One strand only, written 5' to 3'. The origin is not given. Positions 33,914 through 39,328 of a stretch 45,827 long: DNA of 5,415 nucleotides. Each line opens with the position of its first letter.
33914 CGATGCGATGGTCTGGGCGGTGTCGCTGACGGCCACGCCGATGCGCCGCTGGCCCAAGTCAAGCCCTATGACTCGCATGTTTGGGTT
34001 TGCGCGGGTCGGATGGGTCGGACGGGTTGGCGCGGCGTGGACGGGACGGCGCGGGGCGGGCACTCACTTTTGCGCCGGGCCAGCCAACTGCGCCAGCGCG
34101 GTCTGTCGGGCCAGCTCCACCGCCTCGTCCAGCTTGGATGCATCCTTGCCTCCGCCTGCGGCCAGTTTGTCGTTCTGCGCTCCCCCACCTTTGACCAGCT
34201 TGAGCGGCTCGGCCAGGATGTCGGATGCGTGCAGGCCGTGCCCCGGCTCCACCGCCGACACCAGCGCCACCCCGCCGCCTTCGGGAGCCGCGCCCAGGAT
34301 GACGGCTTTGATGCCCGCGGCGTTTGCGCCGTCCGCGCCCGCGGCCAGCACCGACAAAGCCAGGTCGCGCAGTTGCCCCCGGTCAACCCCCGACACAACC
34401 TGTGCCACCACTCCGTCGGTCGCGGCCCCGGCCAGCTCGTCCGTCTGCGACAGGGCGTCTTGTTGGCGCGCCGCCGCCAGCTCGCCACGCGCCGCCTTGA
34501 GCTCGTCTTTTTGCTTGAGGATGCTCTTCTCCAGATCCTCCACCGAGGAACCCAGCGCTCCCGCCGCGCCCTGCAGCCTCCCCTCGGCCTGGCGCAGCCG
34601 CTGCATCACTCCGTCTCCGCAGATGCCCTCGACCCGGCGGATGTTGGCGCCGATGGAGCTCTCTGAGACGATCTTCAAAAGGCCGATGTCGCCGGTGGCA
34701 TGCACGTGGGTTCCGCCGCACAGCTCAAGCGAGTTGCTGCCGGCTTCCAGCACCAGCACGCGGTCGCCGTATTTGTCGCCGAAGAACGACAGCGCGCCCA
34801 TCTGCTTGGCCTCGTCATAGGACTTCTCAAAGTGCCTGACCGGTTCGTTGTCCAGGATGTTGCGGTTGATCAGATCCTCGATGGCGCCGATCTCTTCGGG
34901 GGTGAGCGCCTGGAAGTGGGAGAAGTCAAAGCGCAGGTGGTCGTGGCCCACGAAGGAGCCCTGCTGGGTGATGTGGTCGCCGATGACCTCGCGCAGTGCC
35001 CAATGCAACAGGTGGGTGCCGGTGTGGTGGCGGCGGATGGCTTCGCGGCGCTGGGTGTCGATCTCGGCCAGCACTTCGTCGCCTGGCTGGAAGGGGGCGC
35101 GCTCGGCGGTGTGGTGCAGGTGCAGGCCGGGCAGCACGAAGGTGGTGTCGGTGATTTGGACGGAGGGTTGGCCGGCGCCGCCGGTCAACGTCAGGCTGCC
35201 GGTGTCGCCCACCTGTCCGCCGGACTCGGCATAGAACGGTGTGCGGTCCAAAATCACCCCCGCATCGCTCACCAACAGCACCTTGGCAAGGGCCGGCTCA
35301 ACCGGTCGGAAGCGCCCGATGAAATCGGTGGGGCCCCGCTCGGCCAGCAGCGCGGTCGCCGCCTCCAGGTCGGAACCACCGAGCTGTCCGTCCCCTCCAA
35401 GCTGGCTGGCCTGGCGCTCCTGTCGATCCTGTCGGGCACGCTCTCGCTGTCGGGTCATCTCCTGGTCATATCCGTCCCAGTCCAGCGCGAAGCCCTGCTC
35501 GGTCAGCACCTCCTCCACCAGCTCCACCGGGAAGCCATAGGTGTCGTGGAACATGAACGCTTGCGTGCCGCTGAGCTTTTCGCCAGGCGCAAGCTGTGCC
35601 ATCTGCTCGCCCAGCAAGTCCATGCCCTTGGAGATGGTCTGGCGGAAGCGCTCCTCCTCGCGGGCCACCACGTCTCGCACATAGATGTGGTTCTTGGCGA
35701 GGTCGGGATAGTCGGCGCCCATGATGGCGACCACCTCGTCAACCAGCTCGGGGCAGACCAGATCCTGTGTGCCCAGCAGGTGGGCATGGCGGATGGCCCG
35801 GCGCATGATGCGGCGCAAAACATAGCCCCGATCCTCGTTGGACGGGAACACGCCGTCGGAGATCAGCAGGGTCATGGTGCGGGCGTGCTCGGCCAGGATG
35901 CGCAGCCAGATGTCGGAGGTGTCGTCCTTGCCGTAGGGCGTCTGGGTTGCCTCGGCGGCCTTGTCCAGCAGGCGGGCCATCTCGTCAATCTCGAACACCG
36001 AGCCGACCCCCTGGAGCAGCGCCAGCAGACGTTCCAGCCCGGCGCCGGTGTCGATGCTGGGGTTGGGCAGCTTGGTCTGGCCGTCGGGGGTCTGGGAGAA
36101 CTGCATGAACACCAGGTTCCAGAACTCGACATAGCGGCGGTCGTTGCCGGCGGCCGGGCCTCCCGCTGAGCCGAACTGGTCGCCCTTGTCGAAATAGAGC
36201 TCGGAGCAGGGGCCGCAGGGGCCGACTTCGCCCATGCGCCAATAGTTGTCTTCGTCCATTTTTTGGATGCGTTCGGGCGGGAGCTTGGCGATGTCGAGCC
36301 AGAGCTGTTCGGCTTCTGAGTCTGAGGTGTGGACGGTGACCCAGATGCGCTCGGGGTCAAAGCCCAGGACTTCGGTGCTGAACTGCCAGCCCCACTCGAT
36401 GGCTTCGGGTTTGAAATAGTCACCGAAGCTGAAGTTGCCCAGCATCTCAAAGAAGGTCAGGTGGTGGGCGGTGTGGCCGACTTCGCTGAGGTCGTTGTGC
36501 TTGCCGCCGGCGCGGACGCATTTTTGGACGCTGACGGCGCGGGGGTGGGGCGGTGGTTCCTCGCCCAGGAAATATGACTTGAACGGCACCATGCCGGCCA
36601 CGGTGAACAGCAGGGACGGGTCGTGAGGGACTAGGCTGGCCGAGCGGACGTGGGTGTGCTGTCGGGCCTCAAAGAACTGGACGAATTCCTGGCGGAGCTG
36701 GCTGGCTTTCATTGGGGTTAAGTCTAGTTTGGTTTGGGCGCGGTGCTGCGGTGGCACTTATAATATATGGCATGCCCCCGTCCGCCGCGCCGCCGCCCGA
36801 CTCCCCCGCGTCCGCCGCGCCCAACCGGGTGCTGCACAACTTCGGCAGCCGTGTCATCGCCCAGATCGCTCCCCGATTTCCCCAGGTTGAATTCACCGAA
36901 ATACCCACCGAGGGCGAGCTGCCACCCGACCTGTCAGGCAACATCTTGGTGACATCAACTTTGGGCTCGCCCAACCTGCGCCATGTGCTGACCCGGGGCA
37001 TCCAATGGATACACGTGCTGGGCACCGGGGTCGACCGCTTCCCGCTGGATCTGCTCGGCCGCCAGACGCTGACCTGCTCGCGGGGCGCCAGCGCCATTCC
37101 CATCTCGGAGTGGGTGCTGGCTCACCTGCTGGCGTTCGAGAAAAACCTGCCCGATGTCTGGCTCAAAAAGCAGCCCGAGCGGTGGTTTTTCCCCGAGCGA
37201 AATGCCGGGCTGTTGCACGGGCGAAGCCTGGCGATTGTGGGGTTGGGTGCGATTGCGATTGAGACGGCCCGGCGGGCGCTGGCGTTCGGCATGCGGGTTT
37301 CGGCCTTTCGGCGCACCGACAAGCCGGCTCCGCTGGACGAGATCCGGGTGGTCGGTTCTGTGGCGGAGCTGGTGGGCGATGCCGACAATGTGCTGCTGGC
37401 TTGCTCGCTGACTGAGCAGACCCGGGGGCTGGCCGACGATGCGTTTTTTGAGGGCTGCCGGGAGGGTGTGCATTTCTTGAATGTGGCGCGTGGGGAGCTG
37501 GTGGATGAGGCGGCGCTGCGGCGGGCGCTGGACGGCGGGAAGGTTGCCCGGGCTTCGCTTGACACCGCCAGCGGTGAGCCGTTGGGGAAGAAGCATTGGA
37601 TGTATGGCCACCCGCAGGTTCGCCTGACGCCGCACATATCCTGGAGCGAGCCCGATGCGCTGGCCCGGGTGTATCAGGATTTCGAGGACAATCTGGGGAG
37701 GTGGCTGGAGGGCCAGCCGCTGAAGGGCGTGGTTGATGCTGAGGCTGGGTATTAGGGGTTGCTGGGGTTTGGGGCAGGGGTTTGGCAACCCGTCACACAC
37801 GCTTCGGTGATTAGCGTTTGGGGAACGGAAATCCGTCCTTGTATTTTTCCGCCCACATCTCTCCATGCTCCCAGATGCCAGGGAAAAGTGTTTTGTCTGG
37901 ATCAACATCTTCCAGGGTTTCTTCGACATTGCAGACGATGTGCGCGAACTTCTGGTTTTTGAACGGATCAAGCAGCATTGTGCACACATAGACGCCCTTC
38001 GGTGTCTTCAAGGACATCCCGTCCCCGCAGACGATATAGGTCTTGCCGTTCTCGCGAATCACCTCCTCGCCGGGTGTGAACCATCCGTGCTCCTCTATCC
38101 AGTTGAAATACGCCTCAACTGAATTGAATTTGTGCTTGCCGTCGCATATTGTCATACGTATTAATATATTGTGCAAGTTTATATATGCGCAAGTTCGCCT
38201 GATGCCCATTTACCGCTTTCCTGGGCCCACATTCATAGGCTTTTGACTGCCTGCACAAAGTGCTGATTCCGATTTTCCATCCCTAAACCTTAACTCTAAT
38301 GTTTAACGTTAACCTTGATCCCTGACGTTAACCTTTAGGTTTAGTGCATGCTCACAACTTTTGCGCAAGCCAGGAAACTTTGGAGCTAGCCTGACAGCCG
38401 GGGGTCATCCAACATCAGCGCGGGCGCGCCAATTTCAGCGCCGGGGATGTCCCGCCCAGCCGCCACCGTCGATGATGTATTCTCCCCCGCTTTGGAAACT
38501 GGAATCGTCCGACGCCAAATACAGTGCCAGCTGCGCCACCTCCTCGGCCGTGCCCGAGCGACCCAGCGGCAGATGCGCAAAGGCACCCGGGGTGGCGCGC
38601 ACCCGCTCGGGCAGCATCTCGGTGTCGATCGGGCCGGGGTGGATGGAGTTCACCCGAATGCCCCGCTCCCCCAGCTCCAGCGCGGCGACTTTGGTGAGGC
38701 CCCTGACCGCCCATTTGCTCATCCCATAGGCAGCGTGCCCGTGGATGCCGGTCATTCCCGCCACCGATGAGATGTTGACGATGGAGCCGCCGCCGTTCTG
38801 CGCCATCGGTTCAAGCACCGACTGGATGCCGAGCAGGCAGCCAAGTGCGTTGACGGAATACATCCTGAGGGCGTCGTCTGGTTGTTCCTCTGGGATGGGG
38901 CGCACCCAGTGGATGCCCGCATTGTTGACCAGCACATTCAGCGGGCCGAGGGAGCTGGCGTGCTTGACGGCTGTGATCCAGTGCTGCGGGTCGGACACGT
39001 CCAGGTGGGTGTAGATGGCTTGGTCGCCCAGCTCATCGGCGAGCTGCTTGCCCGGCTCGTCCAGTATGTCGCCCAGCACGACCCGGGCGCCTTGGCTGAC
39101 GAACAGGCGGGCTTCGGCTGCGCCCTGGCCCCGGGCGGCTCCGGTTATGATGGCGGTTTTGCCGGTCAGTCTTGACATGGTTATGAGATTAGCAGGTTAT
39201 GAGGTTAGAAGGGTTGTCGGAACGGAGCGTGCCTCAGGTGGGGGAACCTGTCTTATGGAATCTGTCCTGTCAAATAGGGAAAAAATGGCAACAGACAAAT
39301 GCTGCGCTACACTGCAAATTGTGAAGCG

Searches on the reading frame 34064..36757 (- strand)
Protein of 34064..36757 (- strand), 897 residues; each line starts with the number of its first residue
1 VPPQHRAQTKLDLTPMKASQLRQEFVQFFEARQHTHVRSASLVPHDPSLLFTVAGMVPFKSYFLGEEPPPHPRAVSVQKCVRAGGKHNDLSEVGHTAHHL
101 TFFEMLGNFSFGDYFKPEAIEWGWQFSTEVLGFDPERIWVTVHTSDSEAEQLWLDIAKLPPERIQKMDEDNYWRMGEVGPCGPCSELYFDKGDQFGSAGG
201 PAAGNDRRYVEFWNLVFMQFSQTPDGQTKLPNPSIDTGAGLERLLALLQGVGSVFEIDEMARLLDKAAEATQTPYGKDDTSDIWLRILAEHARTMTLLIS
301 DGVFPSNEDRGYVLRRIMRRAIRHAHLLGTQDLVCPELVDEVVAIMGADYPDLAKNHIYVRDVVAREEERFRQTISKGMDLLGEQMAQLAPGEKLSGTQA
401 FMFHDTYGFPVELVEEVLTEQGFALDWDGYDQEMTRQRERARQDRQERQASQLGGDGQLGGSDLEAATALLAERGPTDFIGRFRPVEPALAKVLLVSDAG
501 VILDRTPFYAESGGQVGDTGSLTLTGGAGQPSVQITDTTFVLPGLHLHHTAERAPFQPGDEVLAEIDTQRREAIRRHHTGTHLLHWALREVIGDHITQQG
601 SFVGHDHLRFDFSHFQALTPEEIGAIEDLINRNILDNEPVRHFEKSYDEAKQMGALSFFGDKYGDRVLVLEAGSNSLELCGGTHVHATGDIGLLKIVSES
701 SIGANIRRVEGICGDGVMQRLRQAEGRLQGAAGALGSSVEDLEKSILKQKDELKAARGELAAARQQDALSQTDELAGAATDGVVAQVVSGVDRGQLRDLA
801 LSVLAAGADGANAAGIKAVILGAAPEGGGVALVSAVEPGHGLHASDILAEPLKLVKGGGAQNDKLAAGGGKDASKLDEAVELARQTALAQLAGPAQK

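Call 8: search_protein_families(library=pfam, proteins=[window:34064-36757:-], max_evalue=0.001)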
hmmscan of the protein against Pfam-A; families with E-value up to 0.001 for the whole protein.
window:34064-36757:- (897 aa): 2 families
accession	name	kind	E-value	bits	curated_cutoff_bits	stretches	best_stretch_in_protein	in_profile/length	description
PF01411.24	tRNA-synt_2c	-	1.6e-178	595.1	30.3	1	21-570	2-552/552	tRNA synthetases class II (A)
PF07973.19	tRNA_SAD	-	4.9e-13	49.3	24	1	675-710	9-44/44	Threonyl and Alanyl tRNA synthetase second additional domain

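Call 53: find_related_loci(query=window:34064-36757:-, collection=genome_contigs, flank=10000)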
Query window:34064-36757:- (897 aa) in genome_contigs; peptide patterns used: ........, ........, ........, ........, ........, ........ (x = any residue, [..] = any of these).
166 stretches matched a pattern; 9 encode a relative of the query (tblastn E <= 1e-3); 9 distinct loci.
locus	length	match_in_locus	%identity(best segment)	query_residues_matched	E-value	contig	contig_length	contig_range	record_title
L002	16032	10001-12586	76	14-893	0e+0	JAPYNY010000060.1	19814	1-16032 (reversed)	MAG: Candidatus Hopanoidivorans cymbastelae isolate m_cyhl3 Seq60, whole genome shotgun sequence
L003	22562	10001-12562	57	13-887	0e+0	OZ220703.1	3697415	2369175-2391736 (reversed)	MAG: Acidimicrobiales bacterium isolate 8adfe4d6-2910-4d5b-99a4-34b3ebb1dbab genome assembly, chromosome: 1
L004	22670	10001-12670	38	2-895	3e-177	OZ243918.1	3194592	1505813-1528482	MAG: Rubrobacteraceae bacterium isolate 3ac2738e-1af9-4674-8f7c-d20449fb458a genome assembly, chromosome: 1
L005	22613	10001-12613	37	8-883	3e-175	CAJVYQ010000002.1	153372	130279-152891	MAG TPA_asm: uncultured Deferribacteres bacterium isolate DRR093004_bin.37_MetaBAT_v2.12.1_MAG genome assembly, contig:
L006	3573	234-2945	36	8-880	8e-162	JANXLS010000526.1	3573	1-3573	MAG: Planctomycetota bacterium isolate 336R_concoct_248_sub 336R_k141_731414, whole genome shotgun sequence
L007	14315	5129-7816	36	16-880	2e-152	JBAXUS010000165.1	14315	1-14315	MAG: Planctomycetota bacterium isolate ELA667 MAG667_165, whole genome shotgun sequence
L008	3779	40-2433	38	97-884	1e-150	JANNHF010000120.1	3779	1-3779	MAG: Chloroflexota bacterium isolate SOY_6_C_metabat_309 SOY_6_C_k141_878881, whole genome shotgun sequence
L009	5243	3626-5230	42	15-545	3e-117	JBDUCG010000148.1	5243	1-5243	MAG: Chloroflexota bacterium isolate cluster4_bin.41 NODE_62540_length_5243_cov_12.164225, whole genome shotgun sequence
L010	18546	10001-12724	38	12-892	3e-159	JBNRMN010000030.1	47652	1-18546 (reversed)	MAG: Anaerohalosphaeraceae bacterium isolate UACH.ghe k127_273849, whole genome shotgun sequence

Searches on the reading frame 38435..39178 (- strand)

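Call 9: search_protein_families(library=pfam, proteins=[window:38435-39178:-], max_evalue=0.001)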
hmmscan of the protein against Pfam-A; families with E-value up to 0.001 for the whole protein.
window:38435-39178:- (247 aa): 3 families
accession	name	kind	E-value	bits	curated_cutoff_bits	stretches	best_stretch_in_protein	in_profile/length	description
PF13561.12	adh_short_C2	-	1.2e-54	185.8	27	1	13-239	1-234/236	Enoyl-(Acyl carrier protein) reductase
PF00106.31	adh_short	-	2.5e-52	177.7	26.6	1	7-192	1-190/195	short chain dehydrogenase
PF08659.16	KR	-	9.1e-07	29.4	22.6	1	8-157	2-155/180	KR domain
